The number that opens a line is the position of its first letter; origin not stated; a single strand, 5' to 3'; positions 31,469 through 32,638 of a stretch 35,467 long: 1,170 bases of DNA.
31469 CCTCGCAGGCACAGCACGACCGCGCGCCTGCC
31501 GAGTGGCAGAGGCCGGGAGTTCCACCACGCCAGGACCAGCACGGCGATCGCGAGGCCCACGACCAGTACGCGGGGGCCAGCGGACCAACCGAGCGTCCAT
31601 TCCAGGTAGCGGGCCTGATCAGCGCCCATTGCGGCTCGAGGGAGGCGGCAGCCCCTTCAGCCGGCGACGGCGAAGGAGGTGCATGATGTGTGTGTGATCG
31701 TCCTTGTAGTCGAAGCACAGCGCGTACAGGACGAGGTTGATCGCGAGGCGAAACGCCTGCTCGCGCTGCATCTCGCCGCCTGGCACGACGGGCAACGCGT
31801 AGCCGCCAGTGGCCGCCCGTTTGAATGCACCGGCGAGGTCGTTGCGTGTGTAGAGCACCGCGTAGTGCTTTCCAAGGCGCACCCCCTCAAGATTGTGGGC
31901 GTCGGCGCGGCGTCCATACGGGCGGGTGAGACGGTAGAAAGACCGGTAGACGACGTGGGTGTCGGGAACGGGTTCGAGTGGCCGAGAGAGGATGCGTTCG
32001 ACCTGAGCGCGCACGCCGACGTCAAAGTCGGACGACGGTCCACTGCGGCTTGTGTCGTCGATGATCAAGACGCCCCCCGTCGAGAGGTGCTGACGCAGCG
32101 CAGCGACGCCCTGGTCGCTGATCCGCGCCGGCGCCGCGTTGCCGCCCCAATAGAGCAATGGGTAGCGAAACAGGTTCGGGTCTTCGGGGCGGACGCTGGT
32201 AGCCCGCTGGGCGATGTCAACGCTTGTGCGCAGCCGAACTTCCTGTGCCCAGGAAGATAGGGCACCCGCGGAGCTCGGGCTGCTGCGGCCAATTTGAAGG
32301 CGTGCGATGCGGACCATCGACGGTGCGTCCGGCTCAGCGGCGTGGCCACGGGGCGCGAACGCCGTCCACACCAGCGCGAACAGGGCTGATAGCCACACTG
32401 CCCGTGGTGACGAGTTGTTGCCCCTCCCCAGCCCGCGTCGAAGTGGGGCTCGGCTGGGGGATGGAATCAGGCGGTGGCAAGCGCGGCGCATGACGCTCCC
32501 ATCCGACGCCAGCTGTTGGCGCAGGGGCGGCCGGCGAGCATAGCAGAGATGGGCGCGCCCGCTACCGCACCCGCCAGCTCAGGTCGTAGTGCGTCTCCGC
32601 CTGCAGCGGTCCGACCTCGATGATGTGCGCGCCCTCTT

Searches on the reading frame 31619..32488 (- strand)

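Call 56: search_protein_families(library=pfam, proteins=[window:31619-32488:-], max_evalue=0.001)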
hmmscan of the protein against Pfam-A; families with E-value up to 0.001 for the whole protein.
window:31619-32488:- (289 aa): 1 family
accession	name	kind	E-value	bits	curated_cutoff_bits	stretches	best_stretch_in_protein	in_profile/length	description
PF13709.12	DUF4159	-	7.6e-37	127.2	25.9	1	60-257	1-202/202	Domain of unknown function (DUF4159)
